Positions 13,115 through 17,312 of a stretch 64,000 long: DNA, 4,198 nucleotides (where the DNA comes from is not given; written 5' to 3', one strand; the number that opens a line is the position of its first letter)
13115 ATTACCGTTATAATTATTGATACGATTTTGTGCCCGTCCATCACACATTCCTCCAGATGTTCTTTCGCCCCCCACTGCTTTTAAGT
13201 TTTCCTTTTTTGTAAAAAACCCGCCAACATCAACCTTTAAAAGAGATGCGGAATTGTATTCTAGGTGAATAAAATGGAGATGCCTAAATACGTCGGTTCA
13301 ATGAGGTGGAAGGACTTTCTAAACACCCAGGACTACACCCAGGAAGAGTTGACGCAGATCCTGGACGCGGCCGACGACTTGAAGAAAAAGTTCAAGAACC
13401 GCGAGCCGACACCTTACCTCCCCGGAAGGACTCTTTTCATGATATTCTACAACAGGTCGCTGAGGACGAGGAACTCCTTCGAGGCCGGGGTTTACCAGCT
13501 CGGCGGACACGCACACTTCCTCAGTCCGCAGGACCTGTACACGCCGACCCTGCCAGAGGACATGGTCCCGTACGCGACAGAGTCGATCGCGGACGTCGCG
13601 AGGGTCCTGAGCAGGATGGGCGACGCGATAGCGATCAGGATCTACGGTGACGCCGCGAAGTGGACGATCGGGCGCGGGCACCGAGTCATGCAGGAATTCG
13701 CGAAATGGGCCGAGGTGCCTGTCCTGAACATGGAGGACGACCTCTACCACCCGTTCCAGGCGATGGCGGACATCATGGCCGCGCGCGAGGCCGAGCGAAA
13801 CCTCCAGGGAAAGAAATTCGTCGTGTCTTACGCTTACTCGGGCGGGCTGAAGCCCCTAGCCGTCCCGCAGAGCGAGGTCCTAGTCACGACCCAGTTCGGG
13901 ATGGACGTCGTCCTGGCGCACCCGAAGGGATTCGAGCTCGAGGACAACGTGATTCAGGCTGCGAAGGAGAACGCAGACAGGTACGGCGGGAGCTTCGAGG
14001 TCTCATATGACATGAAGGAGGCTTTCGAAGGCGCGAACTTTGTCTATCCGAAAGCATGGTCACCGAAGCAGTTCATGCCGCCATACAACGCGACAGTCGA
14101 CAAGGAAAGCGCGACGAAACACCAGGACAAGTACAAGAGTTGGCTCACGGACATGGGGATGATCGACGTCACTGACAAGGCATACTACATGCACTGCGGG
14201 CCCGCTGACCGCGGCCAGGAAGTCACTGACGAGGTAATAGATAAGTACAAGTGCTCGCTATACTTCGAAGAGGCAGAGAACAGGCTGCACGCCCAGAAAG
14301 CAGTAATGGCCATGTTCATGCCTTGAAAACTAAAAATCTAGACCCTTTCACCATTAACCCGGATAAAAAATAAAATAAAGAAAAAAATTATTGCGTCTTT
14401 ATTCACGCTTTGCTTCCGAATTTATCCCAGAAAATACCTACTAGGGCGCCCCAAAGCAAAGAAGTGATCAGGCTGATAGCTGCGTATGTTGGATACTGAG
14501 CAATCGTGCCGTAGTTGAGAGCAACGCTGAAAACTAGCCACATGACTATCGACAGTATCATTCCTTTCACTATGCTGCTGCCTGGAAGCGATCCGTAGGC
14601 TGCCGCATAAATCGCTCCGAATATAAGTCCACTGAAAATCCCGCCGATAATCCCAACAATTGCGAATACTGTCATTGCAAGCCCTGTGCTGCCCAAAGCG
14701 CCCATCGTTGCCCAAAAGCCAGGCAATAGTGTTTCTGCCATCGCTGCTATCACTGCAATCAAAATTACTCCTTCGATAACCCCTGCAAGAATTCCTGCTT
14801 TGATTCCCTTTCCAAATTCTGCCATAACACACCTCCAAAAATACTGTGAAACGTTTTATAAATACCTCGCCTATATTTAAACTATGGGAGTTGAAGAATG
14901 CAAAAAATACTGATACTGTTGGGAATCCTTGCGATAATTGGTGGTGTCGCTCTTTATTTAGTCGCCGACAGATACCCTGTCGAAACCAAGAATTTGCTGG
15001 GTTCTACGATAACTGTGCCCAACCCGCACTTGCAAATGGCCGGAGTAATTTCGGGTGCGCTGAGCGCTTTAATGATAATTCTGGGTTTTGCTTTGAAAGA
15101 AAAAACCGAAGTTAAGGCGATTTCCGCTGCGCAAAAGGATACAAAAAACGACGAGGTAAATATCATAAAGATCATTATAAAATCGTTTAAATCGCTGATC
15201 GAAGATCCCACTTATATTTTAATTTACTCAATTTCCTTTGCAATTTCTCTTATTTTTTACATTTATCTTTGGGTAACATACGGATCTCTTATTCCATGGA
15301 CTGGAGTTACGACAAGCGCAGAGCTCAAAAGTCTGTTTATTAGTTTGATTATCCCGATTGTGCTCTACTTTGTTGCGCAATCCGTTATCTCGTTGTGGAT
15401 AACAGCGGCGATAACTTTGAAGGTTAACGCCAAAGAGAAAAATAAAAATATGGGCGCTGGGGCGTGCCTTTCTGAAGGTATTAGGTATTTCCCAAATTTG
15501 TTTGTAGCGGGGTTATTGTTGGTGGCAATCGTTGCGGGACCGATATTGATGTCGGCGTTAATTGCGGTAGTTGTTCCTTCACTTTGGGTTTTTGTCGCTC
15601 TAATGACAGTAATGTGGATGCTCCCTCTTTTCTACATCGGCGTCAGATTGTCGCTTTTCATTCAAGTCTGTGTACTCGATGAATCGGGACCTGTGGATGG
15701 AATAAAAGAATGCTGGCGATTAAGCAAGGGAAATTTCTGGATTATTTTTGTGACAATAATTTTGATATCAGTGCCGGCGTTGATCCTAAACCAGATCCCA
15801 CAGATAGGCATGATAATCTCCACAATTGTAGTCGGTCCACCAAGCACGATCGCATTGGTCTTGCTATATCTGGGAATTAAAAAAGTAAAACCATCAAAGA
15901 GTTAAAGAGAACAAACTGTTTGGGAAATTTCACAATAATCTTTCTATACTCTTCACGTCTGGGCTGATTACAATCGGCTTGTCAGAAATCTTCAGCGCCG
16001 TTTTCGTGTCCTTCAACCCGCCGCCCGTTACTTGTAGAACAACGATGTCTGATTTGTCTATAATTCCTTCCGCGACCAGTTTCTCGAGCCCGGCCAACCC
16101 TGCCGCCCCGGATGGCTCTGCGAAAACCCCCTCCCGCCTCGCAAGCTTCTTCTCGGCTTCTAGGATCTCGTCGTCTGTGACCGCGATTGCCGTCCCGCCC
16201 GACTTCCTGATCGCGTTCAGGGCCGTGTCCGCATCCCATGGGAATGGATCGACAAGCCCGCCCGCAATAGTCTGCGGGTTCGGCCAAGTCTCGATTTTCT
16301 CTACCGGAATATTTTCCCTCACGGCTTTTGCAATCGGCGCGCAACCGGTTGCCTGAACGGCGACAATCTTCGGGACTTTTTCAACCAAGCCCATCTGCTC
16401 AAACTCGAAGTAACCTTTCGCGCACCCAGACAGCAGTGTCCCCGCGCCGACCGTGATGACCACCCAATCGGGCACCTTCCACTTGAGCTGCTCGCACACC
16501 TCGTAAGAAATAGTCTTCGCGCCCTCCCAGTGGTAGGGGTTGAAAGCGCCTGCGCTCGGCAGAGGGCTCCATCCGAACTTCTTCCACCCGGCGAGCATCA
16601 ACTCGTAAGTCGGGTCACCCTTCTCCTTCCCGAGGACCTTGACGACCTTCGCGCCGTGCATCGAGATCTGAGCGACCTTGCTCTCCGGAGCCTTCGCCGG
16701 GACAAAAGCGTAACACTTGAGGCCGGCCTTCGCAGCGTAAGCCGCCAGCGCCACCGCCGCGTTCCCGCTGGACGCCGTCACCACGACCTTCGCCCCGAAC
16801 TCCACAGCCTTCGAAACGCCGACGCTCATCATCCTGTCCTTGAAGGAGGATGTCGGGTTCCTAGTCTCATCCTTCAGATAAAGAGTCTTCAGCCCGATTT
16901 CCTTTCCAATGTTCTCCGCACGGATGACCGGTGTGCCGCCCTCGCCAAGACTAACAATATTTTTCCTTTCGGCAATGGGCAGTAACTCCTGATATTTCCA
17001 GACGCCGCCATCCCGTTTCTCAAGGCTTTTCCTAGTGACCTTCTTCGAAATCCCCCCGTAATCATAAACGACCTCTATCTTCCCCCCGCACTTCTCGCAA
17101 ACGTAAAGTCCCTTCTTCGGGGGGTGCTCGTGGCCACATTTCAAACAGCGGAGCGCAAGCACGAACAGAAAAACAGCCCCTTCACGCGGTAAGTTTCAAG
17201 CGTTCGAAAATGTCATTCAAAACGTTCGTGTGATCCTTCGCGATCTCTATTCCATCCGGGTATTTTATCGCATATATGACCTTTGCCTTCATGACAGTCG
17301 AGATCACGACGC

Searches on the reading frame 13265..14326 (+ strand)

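Call 57: search_protein_families(library=pfam, proteins=[window:13265-14326:+], max_evalue=0.001)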
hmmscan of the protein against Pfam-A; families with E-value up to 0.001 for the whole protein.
window:13265-14326:+ (353 aa): 2 families
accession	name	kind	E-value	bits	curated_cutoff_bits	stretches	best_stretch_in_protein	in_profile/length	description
PF02729.26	OTCace_N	-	1.2e-40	139.4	29.9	1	16-175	1-148/148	Aspartate/ornithine carbamoyltransferase, carbamoyl-P binding domain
PF00185.30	OTCace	-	4.2e-32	111.8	29.4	1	200-350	15-156/157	Aspartate/ornithine carbamoyltransferase, Asp/Orn binding domain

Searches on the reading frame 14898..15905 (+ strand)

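Call 74: search_protein_families(library=pfam, proteins=[window:14898-15905:+], max_evalue=0.001)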
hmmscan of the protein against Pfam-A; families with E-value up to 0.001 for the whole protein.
window:14898-15905:+ (335 aa): 1 family
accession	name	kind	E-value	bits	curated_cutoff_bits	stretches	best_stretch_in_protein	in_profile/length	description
PF10110.14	GPDPase_memb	-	2.1e-06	27.1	29.6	1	233-313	164-245/321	Membrane domain of glycerophosphoryl diester phosphodiesterase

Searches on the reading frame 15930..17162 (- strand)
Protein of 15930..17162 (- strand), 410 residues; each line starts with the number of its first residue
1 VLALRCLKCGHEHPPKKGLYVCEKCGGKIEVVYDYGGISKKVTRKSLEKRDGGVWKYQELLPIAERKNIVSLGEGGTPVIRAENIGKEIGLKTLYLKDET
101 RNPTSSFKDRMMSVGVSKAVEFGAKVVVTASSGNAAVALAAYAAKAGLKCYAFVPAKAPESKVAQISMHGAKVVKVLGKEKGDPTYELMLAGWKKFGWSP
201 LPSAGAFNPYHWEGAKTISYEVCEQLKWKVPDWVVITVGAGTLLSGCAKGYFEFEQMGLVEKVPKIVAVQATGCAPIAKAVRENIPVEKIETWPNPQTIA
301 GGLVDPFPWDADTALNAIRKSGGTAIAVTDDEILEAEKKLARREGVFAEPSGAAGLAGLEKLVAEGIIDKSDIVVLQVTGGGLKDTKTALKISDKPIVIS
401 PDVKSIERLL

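Call 57: search_protein_families(library=pfam, proteins=[window:15930-17162:-], max_evalue=0.001)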
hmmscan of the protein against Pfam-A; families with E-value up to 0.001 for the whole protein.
window:15930-17162:- (410 aa): 1 family
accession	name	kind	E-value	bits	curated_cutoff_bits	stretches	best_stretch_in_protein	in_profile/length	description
PF00291.31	PALP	-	9.2e-79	265.3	35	1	70-380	1-295/295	Pyridoxal-phosphate dependent enzyme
